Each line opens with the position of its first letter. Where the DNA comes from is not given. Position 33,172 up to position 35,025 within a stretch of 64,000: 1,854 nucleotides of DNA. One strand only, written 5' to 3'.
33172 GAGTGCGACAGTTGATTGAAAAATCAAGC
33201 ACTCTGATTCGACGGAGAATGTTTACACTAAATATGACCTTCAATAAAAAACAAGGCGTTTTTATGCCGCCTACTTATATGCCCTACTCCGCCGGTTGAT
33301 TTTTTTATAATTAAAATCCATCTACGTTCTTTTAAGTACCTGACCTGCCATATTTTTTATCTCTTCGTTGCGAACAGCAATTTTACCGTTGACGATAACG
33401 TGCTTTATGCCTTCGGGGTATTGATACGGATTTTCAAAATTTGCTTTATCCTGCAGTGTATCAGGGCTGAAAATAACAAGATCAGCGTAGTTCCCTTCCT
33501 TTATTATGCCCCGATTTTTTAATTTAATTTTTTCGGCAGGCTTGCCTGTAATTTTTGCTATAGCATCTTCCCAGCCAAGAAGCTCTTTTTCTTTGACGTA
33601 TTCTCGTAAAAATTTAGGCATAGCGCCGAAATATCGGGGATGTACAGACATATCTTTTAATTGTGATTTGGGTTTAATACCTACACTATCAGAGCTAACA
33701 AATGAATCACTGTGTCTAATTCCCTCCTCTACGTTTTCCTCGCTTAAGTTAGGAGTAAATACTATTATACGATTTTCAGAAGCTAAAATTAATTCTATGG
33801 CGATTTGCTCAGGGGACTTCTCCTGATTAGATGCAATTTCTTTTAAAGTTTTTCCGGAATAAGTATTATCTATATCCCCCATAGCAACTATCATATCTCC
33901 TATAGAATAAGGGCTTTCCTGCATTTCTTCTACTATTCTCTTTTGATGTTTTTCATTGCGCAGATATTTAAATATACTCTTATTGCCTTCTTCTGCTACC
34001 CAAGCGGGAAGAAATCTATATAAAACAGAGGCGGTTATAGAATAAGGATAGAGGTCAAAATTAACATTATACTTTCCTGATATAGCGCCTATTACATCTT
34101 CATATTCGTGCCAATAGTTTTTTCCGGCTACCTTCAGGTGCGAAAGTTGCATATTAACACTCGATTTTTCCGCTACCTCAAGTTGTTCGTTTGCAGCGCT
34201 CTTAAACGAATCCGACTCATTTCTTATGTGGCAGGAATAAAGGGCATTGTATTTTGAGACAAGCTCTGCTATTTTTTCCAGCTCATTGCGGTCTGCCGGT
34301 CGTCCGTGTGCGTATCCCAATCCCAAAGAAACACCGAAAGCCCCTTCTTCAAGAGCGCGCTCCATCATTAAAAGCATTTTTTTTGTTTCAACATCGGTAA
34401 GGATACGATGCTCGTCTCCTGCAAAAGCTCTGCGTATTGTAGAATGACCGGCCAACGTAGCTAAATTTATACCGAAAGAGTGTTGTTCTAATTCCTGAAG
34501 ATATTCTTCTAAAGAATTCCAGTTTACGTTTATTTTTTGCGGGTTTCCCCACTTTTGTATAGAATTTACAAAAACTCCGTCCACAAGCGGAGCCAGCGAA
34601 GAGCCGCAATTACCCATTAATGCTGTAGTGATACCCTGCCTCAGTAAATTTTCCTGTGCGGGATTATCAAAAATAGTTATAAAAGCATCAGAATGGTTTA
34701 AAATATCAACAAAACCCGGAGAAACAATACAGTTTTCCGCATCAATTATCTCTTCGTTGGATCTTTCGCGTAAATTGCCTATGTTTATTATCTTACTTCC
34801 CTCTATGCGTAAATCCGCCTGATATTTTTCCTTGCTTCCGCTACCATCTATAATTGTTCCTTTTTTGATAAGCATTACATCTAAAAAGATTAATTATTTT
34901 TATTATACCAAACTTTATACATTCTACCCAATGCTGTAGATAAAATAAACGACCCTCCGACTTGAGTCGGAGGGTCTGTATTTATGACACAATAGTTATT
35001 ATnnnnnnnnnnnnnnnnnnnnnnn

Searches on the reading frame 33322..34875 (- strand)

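Call 77: search_protein_families(library=pfam, proteins=[window:33322-34875:-], max_evalue=0.00001)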
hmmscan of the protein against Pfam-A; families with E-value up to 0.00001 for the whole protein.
window:33322-34875:- (517 aa): 2 families
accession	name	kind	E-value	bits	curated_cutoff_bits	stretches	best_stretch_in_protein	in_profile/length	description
PF07969.17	Amidohydro_3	-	4.4e-21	76.3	29.7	2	409-500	380-471/472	Amidohydrolase family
PF01979.26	Amidohydro_1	-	5.8e-10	39.4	25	1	362-499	220-344/345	Amidohydrolase family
